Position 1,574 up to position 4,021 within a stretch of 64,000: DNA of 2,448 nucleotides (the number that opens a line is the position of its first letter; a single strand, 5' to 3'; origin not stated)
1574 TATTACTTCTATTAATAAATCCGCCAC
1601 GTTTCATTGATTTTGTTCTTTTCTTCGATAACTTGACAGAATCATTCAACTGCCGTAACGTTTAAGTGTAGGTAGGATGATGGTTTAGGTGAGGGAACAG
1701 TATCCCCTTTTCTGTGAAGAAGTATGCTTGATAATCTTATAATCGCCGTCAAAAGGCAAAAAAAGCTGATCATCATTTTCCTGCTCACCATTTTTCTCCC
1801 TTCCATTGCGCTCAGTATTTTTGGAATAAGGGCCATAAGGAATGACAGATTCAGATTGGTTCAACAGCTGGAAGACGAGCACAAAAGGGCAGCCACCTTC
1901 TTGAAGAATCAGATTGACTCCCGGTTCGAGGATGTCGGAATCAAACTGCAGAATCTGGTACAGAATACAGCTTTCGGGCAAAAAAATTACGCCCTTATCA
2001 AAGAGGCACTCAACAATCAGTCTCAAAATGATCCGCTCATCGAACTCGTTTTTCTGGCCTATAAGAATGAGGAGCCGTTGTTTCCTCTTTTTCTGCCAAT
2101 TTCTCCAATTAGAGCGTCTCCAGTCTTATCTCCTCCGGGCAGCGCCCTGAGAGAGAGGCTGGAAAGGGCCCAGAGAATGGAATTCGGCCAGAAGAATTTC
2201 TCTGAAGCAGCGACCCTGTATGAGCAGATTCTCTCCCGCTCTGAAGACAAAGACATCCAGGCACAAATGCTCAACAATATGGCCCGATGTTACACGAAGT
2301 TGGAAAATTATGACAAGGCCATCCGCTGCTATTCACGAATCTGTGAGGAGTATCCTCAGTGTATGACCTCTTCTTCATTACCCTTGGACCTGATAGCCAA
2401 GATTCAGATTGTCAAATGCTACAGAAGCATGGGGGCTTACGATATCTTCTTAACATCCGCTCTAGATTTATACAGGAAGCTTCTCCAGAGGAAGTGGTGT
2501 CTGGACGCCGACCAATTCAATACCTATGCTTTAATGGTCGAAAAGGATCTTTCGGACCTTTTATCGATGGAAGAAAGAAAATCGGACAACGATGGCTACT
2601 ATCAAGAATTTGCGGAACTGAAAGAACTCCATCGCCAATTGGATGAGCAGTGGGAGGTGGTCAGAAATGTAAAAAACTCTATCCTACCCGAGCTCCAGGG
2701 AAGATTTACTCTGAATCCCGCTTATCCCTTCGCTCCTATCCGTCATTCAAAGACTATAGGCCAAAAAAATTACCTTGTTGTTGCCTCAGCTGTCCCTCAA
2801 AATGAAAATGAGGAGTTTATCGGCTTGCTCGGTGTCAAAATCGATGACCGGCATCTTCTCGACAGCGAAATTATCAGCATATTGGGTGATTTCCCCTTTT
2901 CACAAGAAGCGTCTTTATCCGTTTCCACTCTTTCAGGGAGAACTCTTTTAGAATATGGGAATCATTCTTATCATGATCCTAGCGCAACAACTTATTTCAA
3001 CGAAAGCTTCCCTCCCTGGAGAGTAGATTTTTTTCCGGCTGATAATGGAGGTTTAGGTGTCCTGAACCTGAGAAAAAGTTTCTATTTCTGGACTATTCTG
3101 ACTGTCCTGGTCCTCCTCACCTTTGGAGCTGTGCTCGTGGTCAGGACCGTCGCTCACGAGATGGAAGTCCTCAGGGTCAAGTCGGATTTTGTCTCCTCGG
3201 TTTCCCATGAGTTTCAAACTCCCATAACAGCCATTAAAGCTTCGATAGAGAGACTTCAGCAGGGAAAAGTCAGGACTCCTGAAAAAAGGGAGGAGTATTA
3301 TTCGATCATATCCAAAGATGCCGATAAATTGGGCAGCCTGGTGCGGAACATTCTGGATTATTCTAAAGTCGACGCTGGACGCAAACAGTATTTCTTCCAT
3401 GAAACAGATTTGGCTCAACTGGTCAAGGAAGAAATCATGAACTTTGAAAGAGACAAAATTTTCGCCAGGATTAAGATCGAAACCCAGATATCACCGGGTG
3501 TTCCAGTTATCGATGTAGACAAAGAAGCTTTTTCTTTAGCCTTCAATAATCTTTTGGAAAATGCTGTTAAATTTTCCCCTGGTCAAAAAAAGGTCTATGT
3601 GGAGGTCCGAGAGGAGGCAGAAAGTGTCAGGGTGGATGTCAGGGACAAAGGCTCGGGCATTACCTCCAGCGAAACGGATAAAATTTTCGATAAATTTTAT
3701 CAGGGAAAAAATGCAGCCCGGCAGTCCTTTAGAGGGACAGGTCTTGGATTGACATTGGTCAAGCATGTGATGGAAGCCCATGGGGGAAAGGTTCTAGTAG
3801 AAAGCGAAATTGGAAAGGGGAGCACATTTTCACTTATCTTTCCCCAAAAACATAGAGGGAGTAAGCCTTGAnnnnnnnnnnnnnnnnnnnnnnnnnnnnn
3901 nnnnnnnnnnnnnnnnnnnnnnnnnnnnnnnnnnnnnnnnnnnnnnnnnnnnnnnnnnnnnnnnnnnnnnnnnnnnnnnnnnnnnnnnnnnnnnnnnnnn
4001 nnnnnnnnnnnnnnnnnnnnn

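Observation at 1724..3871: Kinase sensor domain: ~400-aa extracytoplasmic TPR-like domain with conserved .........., G(I/L)P(L/F) and FPPW motifs; TM2 abuts the DHp domain with no HAMP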

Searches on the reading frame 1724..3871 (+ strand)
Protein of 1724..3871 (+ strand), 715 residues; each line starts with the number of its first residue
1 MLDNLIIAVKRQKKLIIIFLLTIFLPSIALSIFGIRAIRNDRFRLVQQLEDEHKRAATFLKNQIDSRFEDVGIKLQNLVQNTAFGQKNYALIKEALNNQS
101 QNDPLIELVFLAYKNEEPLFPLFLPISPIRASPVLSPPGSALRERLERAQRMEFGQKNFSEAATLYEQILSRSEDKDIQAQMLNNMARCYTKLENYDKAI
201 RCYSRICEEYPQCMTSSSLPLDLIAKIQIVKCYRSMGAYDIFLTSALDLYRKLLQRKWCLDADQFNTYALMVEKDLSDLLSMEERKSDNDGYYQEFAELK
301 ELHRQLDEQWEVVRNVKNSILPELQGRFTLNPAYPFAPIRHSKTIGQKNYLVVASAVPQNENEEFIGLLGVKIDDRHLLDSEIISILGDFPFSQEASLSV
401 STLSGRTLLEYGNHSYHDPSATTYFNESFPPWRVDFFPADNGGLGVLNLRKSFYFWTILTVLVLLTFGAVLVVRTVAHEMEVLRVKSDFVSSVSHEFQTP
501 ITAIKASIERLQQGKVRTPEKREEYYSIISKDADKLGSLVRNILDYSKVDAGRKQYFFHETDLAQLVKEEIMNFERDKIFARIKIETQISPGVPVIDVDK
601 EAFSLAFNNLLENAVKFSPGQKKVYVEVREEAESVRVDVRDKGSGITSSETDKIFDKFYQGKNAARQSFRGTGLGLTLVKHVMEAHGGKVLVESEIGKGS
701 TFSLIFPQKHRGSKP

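Call 4: search_protein_families(library=pfam, proteins=[window:1724-3871:+], max_evalue=0.1)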
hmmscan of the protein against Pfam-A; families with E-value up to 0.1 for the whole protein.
window:1724-3871:+ (715 aa): 20 families
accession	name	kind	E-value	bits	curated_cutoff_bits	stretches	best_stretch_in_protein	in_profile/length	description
PF02518.31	HATPase_c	-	4.4e-26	91.9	26.4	1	599-709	2-110/111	Histidine kinase-, DNA gyrase B-, and HSP90-like ATPase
PF00512.31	HisKA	-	2.2e-16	60.1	26.9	1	486-552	2-66/66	His Kinase A (phospho-acceptor) domain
PF07719.23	TPR_2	-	1.2e-07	31.7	27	1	183-212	4-33/34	Tetratricopeptide repeat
PF00515.34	TPR_1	-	1.8e-07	31.1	27.8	1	180-212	1-33/34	Tetratricopeptide repeat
PF13424.12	TPR_12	-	2.3e-06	28.1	30.1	1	153-206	13-71/77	Tetratricopeptide repeat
PF14559.12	TPR_19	-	3e-06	27.9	25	1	154-212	2-57/68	Tetratricopeptide repeat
PF13174.12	TPR_6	-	1.3e-05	25.9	26.3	1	186-212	6-32/33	Tetratricopeptide repeat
PF13581.12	HATPase_c_2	-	4.5e-05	23.9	27.4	1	606-685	39-111/127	Histidine kinase-like ATPase domain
PF13428.12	TPR_14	-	0.00011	23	23.5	0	185-213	6-34/44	Tetratricopeptide repeat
PF13181.12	TPR_8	-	0.0002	21.7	25.7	1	180-212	1-33/34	Tetratricopeptide repeat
PF13432.12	TPR_16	-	0.0025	18.6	32.7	1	155-212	9-63/65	Tetratricopeptide repeat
PF19191.5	HEF_HK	-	0.0037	18.2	24.1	1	493-528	9-44/67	HEF_HK domain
PF14501.12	HATPase_c_5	-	0.0039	17.5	22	1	602-695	5-91/102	GHKL domain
PF13176.12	TPR_7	-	0.0052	17.2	27.9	1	183-203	2-22/36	Tetratricopeptide repeat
PF14938.12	SNAP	-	0.01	15.8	25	1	146-209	124-184/282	Soluble NSF attachment protein, SNAP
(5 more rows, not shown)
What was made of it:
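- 1724..3871 (+): HK1, a 715-aa class I histidine kinase and the subject of the finding. HisKA at 486-552 and HATPase_c at 599-709 in call 4.
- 2141..2563 (+): TPR insert: seven helices (3.5 repeats), residues 140-280. It is the most conserved part of the sensor and holds E153, A162, Y166, R188, A199, Y203, P220 and W258. Pfam TPR_1, TPR_2 and TPR_19 score above their cut-offs (call 4).
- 3518..3850 (+): HATPase_c catalytic domain. Call 4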

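Call 6: search_protein_families(library=ncbifam, proteins=[window:1724-3871:+], max_evalue=0.1)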
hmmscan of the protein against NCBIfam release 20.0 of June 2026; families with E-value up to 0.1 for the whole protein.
window:1724-3871:+ (715 aa): 100 families (the best 25 are shown)
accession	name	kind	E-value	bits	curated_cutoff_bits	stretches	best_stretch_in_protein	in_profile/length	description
NF046044.1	PnpS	equivalog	1.8e-57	195.1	400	1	468-707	152-390/390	two-component system histidine kinase PnpS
TIGR02966.1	phoR_proteo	equivalog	3.7e-53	180.7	334.2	1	469-706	97-333/333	phosphate regulon sensor histidine kinase PhoR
NF033092.0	HK_WalK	equivalog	3.3e-51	174.6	725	1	468-707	354-593/594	cell wall metabolism sensor histidine kinase WalK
NF008468.0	PRK11360.1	equivalog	2.9e-43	148.2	646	1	488-712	398-612/616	two-component system sensor histidine kinase AtoS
NF047874.1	MASE3_PAS_HK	subfamily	5.7e-42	144.3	560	1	478-709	390-626/655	MASE3 domain-containing sensor histidine kinase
NF045911.1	TCSHisKinNblS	equivalog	8.6e-41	140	1000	1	468-703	370-615/621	two-component system sensor histidine kinase NblS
NF008312.0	PRK11100.1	equivalog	1.3e-39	136.3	356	1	487-709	257-475/477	two-component system sensor histidine kinase CreC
NF041735.1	hist_kin_RppB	equivalog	8.8e-37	126.9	400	1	487-706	217-437/438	two-component system sensor histidine kinase RppB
TIGR02956.1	TMAO_torS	equivalog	1.3e-36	126.2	676.5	1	484-708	462-682/967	TMAO reductase system sensor histidine kinase/response regulator TorS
NF040691.1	MtrAB_MtrB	equivalog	1.5e-36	126.5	450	1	481-710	266-494/507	MtrAB system histidine kinase MtrB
NF045595.1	HK_scytonemin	equivalog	8.8e-35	120.2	865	1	481-708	410-635/637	scytonemin biosynthesis sensor histidine kinase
TIGR01386.1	cztS_silS_copS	subfamily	3.6e-34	118.5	292.55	1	485-707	240-457/457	heavy metal sensor histidine kinase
NF006800.0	PRK09303.1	equivalog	6.8e-34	117.4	342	1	481-707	146-376/383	histidine kinase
NF047465.1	hybrid_HK_LvrA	exception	1.3e-33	116.1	1200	1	481-707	197-421/819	hybrid histidine kinase/response regulator LvrA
NF038297.2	hybrid_HK_HrmK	equivalog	2.1e-33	115.8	725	1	484-711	233-460/607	hybrid histidine kinase/response regulator HrmK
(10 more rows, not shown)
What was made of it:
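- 1724..3871 (+): The kinase core is closest to PnpS/PhoR/WalK models, all below their cut-offs (call 6).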
